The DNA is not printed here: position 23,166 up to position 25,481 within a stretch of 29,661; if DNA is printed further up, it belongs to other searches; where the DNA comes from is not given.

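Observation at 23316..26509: Serpin fused to a secretin-N-like domain with a Gly-rich reactive-centre loop, tandem with a periplasmic isoaspartyl peptidase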

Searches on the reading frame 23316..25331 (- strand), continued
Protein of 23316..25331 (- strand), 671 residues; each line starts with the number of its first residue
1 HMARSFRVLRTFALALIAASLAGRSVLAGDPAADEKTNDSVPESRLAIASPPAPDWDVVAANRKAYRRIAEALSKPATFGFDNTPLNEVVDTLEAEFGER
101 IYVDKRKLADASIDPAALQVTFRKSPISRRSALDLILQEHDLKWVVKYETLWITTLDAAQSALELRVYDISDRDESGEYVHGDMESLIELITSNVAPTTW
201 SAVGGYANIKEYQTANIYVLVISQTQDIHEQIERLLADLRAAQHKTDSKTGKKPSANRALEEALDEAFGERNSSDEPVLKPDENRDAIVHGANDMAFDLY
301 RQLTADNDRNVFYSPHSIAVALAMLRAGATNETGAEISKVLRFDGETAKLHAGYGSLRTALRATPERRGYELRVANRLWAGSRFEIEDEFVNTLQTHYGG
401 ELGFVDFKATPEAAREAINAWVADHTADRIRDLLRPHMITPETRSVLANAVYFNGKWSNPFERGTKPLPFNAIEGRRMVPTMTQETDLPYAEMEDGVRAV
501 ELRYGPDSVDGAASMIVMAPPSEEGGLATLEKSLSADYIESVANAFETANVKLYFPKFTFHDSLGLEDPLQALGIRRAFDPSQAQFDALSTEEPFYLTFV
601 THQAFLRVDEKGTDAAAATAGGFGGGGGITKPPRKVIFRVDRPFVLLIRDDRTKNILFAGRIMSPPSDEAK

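Call 13: search_solved_structures(query=window:23316-25331:-, max_evalue=0.01, show_alignments=2)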
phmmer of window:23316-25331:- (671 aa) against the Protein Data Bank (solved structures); distinct sequences matched with E-value up to 0.01: 199 (the best 60 are shown).
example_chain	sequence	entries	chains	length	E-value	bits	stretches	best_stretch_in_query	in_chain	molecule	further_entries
5cdx_A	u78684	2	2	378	7.9e-57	196.5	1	290-665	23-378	Conserpin | Conserpin in the latent state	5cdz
8gxv_A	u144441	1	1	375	1.5e-56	195.6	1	292-665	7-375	Proteinase inhibitor I4 serpin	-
6ee5_A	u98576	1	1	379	1.7e-56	195.4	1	290-665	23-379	Conserpin-AATRCL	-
5ce0_A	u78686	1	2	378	2.8e-56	194.6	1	290-665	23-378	Native conserpin with Z-variant (E342K)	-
2dut_A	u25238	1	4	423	4.7e-51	177.4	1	293-665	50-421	Heterochromatin-associated protein MENT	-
4ga7_A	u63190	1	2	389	2.5e-50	175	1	294-665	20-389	Leukocyte elastase inhibitor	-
3f5n_A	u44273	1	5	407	7.4e-50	173.4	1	293-666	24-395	Neuroserpin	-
3fgq_A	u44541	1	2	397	8.8e-50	173.2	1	293-666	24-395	Neuroserpin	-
2zv6_A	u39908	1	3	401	3.8e-49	171.1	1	294-665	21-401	Serpin B3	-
4zk0_A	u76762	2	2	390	4.2e-49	170.9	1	294-665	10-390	Serpin B4 | Serpin B3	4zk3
1ant_L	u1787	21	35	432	2e-48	168.7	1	295-665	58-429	ANTITHROMBIN | ANTITHROMBIN III | PROTEIN (ANTITHROMBIN-III)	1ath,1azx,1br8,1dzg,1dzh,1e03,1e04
3kcg_I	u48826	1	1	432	2e-48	168.7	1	295-665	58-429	Antithrombin-III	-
2b4x_L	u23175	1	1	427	2.1e-48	168.7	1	295-665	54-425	Antithrombin-III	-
1dzg_I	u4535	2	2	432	2.4e-48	168.4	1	295-665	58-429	ANTITHROMBIN-III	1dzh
1t1f_A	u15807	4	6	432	2.8e-48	168.2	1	295-665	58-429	Antithrombin-III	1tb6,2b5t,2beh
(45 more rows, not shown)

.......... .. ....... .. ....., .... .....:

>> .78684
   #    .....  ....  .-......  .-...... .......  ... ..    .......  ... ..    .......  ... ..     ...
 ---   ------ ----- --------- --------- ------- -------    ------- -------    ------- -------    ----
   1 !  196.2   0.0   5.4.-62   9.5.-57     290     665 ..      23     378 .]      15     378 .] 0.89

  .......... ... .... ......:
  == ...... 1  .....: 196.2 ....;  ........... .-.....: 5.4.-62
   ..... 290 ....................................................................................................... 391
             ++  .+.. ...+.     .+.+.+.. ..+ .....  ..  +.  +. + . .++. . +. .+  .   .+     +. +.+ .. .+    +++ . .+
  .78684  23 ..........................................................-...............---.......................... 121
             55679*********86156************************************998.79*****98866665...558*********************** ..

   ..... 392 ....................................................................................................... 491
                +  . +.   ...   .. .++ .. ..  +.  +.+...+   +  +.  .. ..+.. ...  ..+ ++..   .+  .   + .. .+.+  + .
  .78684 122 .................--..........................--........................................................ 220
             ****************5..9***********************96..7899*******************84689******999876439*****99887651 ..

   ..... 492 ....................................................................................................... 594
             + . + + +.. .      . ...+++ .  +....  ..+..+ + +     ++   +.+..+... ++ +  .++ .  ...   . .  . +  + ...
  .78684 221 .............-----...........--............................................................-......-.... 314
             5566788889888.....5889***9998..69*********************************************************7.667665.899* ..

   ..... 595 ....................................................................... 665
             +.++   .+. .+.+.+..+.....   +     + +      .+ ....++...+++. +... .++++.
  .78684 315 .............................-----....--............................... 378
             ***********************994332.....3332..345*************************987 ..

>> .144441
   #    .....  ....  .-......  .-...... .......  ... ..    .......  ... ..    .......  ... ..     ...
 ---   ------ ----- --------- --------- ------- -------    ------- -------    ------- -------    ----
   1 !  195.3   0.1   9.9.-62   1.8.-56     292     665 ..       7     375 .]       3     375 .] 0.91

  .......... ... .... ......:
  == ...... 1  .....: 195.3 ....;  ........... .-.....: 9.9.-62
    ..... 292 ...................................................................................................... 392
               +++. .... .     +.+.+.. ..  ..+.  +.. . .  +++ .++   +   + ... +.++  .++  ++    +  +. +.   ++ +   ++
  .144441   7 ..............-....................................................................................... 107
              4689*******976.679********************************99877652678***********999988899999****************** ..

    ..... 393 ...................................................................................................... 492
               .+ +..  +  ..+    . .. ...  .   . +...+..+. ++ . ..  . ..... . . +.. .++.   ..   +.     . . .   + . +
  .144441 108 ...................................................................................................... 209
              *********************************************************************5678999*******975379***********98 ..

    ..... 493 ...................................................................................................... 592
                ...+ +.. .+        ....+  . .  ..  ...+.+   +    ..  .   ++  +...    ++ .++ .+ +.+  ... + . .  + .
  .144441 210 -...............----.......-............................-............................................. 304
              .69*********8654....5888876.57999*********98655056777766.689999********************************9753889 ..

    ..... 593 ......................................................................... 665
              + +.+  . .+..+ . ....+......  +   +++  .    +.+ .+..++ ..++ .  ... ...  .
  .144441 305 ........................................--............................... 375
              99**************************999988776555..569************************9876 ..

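Call 18: find_encoding_contigs(protein=P0002, flank=10000, max_places=3)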
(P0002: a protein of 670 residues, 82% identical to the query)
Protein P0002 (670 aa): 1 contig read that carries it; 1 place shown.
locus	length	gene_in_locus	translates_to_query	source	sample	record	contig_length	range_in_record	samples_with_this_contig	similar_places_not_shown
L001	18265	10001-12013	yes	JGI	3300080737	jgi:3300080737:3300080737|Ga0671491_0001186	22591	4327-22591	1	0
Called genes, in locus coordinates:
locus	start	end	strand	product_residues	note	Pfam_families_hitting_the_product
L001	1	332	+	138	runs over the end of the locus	-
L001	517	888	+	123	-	-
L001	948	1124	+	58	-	-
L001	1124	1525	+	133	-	-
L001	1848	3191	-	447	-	PF00589:Phage_integrase (weak)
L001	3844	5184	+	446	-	PF01408:GFO_IDH_MocA, PF19051:GFO_IDH_MocA_C2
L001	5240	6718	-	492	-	PF00171:Aldedh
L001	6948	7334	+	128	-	PF00893:Multi_Drug_Res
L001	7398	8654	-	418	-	PF04389:Peptidase_M28, PF05343:Peptidase_M42 (faint), PF01546:Peptidase_M20, PF07687:M20_dimer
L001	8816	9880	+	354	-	PF01112:Asparaginase_2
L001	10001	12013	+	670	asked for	PF00079:Serpin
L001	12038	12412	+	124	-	-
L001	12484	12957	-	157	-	-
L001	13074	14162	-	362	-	PF00155:Aminotran_1_2, PF01212:Beta_elim_lyase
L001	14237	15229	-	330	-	PF14100:DUF6807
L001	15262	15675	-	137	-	PF01850:PIN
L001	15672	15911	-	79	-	PF01954:AF2212-like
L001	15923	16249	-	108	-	PF00166:Cpn10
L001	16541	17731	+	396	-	PF01761:DHQ_synthase, PF24621:DHQS_C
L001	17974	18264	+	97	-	?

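Call 19: find_encoding_contigs(protein=P0005, flank=10000, max_places=2)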
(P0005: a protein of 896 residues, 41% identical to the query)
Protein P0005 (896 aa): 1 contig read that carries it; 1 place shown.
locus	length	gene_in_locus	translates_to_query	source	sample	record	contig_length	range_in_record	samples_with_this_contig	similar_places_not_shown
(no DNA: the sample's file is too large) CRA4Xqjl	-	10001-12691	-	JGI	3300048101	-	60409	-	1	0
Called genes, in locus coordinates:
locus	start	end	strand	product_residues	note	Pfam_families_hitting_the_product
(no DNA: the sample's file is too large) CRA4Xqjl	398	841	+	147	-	-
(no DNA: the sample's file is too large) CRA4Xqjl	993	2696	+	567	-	PF16697:Yop-YscD_cpl, PF00498:FHA, PF01590:GAF, PF13185:GAF_2, PF13492:GAF_3, PF00512:HisKA (weak), PF02518:HATPase_c, PF13589:HATPase_c_3 (faint)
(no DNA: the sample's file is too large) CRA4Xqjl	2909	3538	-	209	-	PF00196:GerE, PF08281:Sigma70_r4_2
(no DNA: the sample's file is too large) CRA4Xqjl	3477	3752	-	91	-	-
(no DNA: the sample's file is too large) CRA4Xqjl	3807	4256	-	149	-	PF00486:Trans_reg_C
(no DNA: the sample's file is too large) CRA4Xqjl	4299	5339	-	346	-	PF00174:Oxidored_molyb, PF00805:Pentapeptide, PF13599:Pentapeptide_4, PF25296:Decapeptide (weak), PF13576:Pentapeptide_3 (weak), PF00805:Pentapeptide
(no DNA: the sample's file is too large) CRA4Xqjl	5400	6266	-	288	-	PF09176:Mpt_N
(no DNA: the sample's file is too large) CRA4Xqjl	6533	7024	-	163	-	PF08714:Fae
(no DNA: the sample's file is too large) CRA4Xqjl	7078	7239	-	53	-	-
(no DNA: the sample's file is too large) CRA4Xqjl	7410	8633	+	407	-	PF08495:FIST, PF10442:FIST_C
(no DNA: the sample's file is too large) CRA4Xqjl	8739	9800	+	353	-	PF00892:EamA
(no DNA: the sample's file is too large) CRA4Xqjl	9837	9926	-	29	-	-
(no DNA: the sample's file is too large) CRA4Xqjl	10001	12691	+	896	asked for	PF00079:Serpin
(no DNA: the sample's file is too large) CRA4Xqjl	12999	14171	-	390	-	PF01757:Acyl_transf_3, PF07786:HGSNAT_cat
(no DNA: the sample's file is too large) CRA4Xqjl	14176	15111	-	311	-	-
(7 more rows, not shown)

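Call 20: find_encoding_contigs(protein=P0004, flank=10000, max_places=2)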
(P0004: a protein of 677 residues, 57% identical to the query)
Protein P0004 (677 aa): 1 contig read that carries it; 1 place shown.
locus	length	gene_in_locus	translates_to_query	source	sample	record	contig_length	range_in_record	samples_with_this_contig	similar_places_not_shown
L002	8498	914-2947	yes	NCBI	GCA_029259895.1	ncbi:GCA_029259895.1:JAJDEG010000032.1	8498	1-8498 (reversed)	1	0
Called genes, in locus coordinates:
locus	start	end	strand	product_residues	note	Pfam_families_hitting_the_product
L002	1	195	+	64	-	?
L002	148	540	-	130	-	-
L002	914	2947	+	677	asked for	PF00079:Serpin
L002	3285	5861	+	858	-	PF13432:TPR_16 (faint), PF13428:TPR_14 (faint), PF14559:TPR_19 (faint), PF00515:TPR_1 (faint), PF07719:TPR_2 (faint), PF13174:TPR_6 (faint), PF13181:TPR_8 (faint), PF13424:TPR_12 (weak), +2 more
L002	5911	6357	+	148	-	-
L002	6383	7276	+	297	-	PF00512:HisKA (faint), PF02518:HATPase_c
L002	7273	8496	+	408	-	?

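Call 21: find_encoding_contigs(protein=P0008, flank=10000, max_places=2)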
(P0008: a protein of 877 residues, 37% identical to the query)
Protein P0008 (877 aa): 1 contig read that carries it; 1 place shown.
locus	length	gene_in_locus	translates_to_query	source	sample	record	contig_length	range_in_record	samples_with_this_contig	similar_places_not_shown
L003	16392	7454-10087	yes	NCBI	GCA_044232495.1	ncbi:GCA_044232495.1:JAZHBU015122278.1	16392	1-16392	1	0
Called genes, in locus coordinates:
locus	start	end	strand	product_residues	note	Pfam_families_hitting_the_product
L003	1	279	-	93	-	?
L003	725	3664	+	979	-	PF07690:MFS_1, PF01564:Spermine_synth, PF00515:TPR_1 (faint), PF07719:TPR_2 (faint), PF13428:TPR_14 (faint), PF14559:TPR_19 (faint)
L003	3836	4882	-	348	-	PF18152:DAHP_snth_FXD, PF00793:DAHP_synth_1, PF03102:NeuB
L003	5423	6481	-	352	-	PF06144:DNA_pol3_delta, PF21694:DNA_pol3_delta_C (weak)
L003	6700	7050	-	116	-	PF01797:Y1_Tnp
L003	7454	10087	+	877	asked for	PF00079:Serpin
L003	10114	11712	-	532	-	-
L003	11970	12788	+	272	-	PF02463:SMC_N (faint), PF00005:ABC_tran, PF13304:AAA_21 (faint)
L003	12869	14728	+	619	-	PF02321:OEP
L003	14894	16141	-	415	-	PF12704:MacB_PCD, PF02687:FtsX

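Call 38: search_protein_families(library=pfam, proteins=[P0106], max_evalue=0.001)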
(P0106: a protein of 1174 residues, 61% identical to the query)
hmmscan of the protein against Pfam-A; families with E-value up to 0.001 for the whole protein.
P0106 (1174 aa): 0 families

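Call 43: find_related_loci(query=A2, collection=genome_contigs, flank=10000)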
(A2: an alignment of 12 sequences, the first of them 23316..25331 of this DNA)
Query A2 (671 aa) in genome_contigs; peptide patterns used: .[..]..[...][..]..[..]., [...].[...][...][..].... (x = any residue, [..] = any of these).
600 stretches matched a pattern (row limit reached: there are more); 580 encode a relative of the query (tblastn E <= 1e-3); the best 80 are kept; 80 distinct loci.
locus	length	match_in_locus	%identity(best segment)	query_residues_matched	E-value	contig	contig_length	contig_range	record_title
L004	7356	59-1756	38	120-670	9e-111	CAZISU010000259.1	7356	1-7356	MAG TPA_asm: uncultured Planctomycetaceae bacterium isolate binchicken_co243_206 genome assembly, contig: NODE_9684_leng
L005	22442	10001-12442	35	67-671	2e-95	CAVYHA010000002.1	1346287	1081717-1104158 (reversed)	MAG: uncultured Planctomycetaceae bacterium isolate MFD01231.bin.2.4 genome assembly, contig: contig_16937, whole genome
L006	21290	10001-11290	38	244-665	6e-82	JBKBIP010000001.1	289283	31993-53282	MAG: Gemmataceae bacterium isolate 21I_069.bin.2 NODE_1_length_289283_cov_9.177067, whole genome shotgun sequence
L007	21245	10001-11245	38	248-665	1e-79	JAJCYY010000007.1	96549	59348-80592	MAG: Chloroflexota bacterium isolate OFTM297 OFTM297_6, whole genome shotgun sequence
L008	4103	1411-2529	40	288-665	2e-78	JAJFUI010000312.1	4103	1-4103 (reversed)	MAG: Planctomycetaceae bacterium isolate bin.426 k141_2008430, whole genome shotgun sequence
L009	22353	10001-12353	33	65-647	6e-77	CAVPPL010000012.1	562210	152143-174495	MAG: uncultured Planctomycetia bacterium isolate MFD00008.bin.3.132 genome assembly, contig: contig_89894, whole genome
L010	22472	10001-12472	30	69-665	4e-76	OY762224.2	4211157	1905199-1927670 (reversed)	MAG: Thermoguttaceae bacterium isolate 39c07490-4977-4a7b-b225-7b15415de21e genome assembly, chromosome: 1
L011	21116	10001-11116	38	286-665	5e-75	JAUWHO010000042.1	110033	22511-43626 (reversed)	MAG: Candidatus Zixiibacteriota bacterium isolate CSMAG_2270 CSMAG_2270_k141_1523601_length_110033_cov_11.3747, whole ge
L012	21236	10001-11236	39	261-665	2e-74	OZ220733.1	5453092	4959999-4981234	MAG: Candidatus Latescibacterota bacterium isolate cc6a1995-d657-4e87-88a0-a2308bb9e8e7 genome assembly, chromosome: 1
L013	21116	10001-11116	39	288-665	1e-74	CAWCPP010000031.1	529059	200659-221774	MAG: uncultured Planctomycetaceae bacterium isolate MFD09495.bin.1.19 genome assembly, contig: contig_3634, whole genome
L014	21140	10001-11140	41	282-665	3e-74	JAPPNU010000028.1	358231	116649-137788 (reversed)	MAG: Gemmatimonadota bacterium isolate RHO3_bin_7 NODE_20_length_358231_cov_38.534533, whole genome shotgun sequence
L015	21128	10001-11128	38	282-665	2e-74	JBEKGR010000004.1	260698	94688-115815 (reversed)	MAG: Sedimentisphaerales bacterium isolate SPRUCE 258 SPRUCE_258_4, whole genome shotgun sequence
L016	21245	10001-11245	38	250-665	6e-74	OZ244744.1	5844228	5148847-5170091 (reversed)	MAG: Candidatus Latescibacterota bacterium isolate aa5cf8e5-2ee9-4ccc-9d1f-80a1aaad70af genome assembly, chromosome: 1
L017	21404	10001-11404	36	206-665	1e-72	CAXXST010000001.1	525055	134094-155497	MAG: Dehalococcoidales bacterium isolate c32daf8e-304c-4a6a-99c5-a63329d1368f genome assembly, contig: contig_1, whole g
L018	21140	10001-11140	37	282-669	3e-72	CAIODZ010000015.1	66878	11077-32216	MAG: uncultured Phycisphaerales bacterium isolate A3_bin-117 genome assembly, contig: bin-117:15/70, whole genome shotgu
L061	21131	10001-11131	37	282-665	1e-66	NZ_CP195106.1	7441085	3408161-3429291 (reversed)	Tundrisphaera lichenicola strain P12 chromosome, complete genome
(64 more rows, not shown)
